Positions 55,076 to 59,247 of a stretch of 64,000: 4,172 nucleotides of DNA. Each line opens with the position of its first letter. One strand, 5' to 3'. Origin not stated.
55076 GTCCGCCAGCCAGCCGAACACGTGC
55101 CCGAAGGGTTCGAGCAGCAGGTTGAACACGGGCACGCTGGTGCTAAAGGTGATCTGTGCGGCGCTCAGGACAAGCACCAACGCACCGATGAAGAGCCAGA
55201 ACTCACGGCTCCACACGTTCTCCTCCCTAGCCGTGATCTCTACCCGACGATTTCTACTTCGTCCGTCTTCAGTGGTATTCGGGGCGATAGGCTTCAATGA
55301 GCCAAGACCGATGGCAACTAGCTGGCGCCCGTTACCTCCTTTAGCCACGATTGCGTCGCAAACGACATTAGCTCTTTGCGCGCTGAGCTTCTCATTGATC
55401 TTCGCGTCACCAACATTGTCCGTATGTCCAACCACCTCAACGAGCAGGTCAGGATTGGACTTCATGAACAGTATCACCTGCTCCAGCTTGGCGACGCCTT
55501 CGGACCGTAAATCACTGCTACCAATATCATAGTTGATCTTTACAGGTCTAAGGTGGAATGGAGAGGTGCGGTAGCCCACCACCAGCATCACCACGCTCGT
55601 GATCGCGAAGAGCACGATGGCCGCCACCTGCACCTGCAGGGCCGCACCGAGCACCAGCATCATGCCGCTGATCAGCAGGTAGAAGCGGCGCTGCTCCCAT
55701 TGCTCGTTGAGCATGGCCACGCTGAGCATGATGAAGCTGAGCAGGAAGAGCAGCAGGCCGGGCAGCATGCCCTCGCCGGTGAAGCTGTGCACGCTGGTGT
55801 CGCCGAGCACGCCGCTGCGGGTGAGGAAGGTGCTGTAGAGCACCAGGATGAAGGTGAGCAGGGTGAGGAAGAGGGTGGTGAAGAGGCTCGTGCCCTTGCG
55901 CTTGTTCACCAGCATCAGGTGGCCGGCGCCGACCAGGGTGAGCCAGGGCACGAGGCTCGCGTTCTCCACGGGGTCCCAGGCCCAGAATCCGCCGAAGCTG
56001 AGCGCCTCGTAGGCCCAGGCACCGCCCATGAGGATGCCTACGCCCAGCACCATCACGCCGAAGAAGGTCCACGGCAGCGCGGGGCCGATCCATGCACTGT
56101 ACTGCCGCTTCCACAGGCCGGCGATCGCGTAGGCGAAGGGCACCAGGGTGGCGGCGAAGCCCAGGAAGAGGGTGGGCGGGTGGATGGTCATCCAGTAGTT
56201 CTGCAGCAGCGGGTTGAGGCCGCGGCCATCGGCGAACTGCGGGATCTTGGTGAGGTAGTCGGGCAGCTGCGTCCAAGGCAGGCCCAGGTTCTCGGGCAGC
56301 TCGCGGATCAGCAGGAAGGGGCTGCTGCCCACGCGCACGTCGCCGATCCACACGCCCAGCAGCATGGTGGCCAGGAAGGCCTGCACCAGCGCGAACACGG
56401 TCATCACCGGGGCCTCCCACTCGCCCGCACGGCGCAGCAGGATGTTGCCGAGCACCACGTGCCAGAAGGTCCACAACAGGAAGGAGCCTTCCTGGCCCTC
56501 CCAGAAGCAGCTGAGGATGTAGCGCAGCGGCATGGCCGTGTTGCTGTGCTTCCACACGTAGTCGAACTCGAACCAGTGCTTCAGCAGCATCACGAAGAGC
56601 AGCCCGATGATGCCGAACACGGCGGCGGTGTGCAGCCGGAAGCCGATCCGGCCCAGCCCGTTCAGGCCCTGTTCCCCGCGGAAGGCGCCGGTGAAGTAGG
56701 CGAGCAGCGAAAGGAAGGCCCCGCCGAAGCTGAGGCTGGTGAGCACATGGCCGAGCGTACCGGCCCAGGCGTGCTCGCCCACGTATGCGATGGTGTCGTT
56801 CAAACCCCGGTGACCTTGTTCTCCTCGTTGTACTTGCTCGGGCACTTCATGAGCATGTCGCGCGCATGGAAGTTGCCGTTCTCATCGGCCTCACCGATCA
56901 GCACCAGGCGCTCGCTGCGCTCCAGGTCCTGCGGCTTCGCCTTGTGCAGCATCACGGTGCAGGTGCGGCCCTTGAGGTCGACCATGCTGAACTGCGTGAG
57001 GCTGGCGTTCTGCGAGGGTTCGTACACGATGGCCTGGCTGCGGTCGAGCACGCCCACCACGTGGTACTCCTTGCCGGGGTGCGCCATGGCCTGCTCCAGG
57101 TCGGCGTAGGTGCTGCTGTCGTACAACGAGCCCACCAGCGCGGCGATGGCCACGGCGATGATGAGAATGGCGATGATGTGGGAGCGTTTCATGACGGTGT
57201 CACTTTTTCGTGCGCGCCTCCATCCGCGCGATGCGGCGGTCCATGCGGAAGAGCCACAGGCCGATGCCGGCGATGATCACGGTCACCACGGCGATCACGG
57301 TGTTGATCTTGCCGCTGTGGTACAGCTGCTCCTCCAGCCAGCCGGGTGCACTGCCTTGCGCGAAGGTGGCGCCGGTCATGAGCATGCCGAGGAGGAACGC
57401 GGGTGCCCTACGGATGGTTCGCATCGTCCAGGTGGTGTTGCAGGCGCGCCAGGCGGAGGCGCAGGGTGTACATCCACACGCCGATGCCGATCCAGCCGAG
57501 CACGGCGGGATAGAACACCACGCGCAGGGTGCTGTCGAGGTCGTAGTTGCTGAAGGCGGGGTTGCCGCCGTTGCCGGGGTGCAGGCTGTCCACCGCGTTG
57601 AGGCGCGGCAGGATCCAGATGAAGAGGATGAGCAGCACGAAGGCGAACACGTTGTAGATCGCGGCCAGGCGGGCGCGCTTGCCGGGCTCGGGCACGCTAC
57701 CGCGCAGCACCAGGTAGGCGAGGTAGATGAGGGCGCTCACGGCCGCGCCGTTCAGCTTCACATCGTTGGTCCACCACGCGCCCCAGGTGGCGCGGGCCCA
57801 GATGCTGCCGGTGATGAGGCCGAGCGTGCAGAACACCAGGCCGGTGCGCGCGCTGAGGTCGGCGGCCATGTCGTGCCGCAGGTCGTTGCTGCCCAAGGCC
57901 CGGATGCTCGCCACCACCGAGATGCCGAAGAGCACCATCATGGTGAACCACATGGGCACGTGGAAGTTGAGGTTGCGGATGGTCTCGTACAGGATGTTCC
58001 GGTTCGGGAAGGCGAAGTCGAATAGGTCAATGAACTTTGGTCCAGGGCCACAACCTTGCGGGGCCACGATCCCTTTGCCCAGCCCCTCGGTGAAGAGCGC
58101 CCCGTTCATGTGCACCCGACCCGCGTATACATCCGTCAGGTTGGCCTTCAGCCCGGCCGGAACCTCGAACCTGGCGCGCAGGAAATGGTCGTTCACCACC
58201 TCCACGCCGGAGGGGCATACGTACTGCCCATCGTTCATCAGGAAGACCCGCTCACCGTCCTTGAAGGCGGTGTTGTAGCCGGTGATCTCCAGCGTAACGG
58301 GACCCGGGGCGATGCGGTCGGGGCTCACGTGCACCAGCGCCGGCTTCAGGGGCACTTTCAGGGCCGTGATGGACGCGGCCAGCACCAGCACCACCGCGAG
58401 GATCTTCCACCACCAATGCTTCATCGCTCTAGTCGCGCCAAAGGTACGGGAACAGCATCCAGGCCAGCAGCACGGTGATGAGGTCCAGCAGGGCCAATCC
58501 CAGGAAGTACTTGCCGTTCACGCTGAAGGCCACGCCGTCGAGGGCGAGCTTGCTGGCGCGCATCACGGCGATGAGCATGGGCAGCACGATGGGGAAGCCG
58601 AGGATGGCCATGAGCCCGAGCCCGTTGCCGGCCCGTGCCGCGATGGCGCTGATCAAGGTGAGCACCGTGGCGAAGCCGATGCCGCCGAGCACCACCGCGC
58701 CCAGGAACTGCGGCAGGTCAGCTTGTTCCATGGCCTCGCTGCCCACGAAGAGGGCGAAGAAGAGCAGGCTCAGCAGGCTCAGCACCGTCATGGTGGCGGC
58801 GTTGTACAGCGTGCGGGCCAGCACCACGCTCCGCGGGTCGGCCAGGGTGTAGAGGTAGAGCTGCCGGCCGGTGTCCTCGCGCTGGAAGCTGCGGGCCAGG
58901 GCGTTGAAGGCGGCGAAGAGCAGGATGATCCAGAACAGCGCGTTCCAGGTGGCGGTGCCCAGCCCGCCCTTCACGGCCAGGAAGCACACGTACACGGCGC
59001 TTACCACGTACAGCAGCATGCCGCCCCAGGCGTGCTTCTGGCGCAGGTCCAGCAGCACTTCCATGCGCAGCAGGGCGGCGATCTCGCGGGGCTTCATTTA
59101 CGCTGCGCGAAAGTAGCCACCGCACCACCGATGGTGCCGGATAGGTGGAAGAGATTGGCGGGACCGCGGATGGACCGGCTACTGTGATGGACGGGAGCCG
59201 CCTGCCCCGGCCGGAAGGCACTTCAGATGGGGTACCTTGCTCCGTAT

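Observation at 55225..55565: Lower-GC OmpA-like peptidoglycan-binding domain inserted in-frame between transmembrane helices of the heme lyase CcmF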

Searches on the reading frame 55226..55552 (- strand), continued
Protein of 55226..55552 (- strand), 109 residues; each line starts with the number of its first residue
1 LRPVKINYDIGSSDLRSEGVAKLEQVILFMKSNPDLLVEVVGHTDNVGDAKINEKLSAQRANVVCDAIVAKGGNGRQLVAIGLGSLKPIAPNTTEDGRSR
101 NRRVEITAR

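Call 70: find_related_loci(query=window:55226-55552:-, collection=viral_contigs, flank=2000)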
Query window:55226-55552:- (109 aa) in viral_contigs; peptide patterns used: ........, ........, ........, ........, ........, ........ (x = any residue, [..] = any of these).
13 stretches matched a pattern, but none encodes a relative of the query by tblastn (E <= 1e-3).

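Call 72: fold_search(model_id=the predicted structure, library=pdb)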
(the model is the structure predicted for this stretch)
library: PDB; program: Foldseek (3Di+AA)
matches with E <= 10: 694; with E <= 0.001: 125
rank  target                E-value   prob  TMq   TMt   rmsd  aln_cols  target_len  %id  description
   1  5u1h_A                1.1e-13  1.00  0.95  0.85   0.7       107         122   37  Crystal structure of the C-terminal peptidoglycan binding domain of OprF (PA1777) from Pseudomonas aeruginosa (released 2017-01-11)
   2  5u1h_C                1.5e-13  1.00  0.95  0.84   0.7       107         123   37  Crystal structure of the C-terminal peptidoglycan binding domain of OprF (PA1777) from Pseudomonas aeruginosa (released 2017-01-11)
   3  3td5_A                2.1e-12  1.00  0.94  0.87   0.8       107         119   33  Crystal structure of OmpA-like domain from Acinetobacter baumannii in complex with L-Ala-gamma-D-Glu-m-DAP-D-Ala-D-Ala (released 2011-10-26)
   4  3td3_A                2.6e-12  1.00  0.93  0.85   1.0       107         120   33  Crystal structure of OmpA-like domain from Acinetobacter baumannii in complex with glycine (released 2011-10-26)
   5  6jfw_A                2.6e-12  1.00  0.89  0.70   1.7       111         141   32  Crystal structure of PA0833 periplasmic domain from Pseudomonas aeruginosa reveals an unexpected enlarged peptidoglyca (released 2019-03-20)
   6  3td4_B                3.1e-12  1.00  0.94  0.83   0.9       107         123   33  Crystal structure of OmpA-like domain from Acinetobacter baumannii in complex with diaminopimelate (released 2011-10-26)
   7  3td3_D                3.6e-12  1.00  0.94  0.84   0.9       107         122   33  Crystal structure of OmpA-like domain from Acinetobacter baumannii in complex with glycine (released 2011-10-26)
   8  3td3_H                4.4e-12  1.00  0.94  0.85   0.8       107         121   33  Crystal structure of OmpA-like domain from Acinetobacter baumannii in complex with glycine (released 2011-10-26)
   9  4g4w                  6.5e-12  1.00  0.93  0.94   0.9       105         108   33  Crystal structure of peptidoglycan-associated lipoprotein from Acinetobacter baumannii (released 2013-07-24)
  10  4g4v                  9.7e-12  1.00  0.93  0.91   0.9       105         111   33  Crystal structure of peptidoglycan-associated lipoprotein from Acinetobacter baumannii (released 2013-07-24)
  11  2lbt_MODEL_1_A        1.4e-11  1.00  0.89  0.75   1.7       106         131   42  Solution structure of the C domain of RV0899(D236A) from mycobacterium tuberculosis (released 2012-01-04)
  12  5m38_A                1.5e-11  1.00  0.83  0.80   2.1       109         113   35  Structure of the TagL peptidoglycan binding domain from EAEC T6SS (released 2018-02-21)
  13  4zhy_B                1.8e-11  1.00  0.83  0.81   2.0       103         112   34  Crystal structure of a bacterial signalling complex (released 2016-04-27)
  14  5m38_C                3.0e-11  1.00  0.89  0.85   1.8       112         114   34  Structure of the TagL peptidoglycan binding domain from EAEC T6SS (released 2018-02-21)
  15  4zhv_B                3.7e-11  1.00  0.81  0.67   2.3       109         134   32  Crystal structure of a bacterial signalling protein (released 2016-04-27)
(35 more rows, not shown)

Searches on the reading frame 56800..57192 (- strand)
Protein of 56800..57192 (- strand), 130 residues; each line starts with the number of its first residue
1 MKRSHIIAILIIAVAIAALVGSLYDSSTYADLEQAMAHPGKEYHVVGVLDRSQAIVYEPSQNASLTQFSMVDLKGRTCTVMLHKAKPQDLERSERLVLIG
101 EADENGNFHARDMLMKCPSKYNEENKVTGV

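Call 66: search_protein_families(library=pfam, proteins=[window:56800-57192:-], max_evalue=0.001)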
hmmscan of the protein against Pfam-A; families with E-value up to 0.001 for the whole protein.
window:56800-57192:- (130 aa): 1 family
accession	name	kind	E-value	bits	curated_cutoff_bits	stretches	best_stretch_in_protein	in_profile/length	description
PF03100.22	CcmE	-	1.2e-09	38.8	24.6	1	34-123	12-98/99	CcmE domain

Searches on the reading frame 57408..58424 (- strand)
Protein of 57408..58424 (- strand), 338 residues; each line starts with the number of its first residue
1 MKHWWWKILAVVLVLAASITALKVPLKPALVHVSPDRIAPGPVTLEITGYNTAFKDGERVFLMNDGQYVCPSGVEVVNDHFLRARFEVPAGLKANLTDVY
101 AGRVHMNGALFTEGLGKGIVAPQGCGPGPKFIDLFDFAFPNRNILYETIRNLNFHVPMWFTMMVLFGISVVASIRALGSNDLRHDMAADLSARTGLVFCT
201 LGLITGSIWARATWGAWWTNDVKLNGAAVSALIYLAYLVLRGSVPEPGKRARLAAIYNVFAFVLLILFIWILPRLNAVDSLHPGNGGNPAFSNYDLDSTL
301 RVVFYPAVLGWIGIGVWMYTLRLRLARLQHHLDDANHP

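Call 66: search_protein_families(library=pfam, proteins=[window:57408-58424:-], max_evalue=0.001)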
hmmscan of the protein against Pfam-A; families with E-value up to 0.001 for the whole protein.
window:57408-58424:- (338 aa): 1 family
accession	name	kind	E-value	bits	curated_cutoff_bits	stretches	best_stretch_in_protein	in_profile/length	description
PF01578.25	Cytochrom_C_asm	-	9.7e-21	74.8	29.9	1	150-268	70-200/212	Cytochrome C assembly protein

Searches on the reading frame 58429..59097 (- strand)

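Call 66: search_protein_families(library=pfam, proteins=[window:58429-59097:-], max_evalue=0.001)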
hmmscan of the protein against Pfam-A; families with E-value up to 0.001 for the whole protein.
window:58429-59097:- (222 aa): 1 family
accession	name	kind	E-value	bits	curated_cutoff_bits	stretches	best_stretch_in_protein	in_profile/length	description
PF03379.19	CcmB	-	6.5e-06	26.2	24.9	1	7-211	2-204/215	CcmB protein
